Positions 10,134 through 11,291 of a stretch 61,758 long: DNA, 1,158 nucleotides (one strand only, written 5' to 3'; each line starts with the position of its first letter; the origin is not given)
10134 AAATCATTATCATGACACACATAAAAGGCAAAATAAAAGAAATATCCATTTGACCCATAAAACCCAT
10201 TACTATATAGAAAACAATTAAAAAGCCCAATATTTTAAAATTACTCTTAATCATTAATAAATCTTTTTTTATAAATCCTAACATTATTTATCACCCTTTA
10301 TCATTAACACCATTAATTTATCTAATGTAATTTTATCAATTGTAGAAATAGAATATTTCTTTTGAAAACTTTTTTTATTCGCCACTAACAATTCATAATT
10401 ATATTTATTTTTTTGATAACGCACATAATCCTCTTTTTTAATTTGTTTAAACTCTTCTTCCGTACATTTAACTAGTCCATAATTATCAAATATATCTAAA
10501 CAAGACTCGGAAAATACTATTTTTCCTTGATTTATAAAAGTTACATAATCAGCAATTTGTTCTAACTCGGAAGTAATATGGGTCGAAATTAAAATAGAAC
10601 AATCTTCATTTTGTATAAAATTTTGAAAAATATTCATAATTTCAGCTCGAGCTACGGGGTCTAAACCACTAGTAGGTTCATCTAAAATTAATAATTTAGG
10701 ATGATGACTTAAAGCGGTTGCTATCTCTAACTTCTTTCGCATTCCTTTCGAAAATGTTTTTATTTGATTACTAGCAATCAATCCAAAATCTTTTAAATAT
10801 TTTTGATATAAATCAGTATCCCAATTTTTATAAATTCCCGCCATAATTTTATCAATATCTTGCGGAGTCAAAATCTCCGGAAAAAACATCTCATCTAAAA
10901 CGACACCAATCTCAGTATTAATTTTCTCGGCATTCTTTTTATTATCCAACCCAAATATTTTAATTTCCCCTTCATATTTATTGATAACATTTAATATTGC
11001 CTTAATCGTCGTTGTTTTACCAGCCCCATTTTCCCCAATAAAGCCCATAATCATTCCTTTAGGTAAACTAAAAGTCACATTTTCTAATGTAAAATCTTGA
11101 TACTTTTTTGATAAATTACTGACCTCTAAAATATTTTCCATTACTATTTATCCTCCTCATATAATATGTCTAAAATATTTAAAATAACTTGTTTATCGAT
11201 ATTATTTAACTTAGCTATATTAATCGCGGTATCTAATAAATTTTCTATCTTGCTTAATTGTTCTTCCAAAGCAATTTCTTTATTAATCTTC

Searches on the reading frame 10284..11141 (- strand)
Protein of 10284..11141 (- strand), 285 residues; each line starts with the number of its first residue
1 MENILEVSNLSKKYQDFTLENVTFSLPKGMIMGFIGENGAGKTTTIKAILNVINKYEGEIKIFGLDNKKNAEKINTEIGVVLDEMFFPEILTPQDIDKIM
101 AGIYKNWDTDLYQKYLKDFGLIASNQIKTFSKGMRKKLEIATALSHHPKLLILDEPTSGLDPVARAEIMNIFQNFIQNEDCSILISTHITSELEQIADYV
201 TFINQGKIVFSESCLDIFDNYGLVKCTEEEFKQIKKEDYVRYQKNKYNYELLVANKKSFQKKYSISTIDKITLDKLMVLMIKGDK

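Call 36: search_protein_families(library=pfam, proteins=[window:10284-11141:-], max_evalue=0.001)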
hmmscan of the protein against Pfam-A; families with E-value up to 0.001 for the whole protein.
window:10284-11141:- (285 aa): 5 families
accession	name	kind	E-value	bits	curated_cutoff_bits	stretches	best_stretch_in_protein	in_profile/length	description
PF00005.33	ABC_tran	-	5.6e-27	95.4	25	1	19-158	1-137/137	ABC transporter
PF13304.12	AAA_21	-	9.2e-15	55.9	27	1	129-192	237-302/304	AAA domain, putative AbiEii toxin, Type IV TA system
PF05559.16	DUF763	-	0.00011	22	35.5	1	38-260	62-269/319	Protein of unknown function (DUF763)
PF13401.12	AAA_22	-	0.00031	21.5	27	0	34-181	10-114/130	AAA domain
PF02463.25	SMC_N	-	0.0009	19.2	40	0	18-54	14-49/220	RecF/RecN/SMC N terminal domain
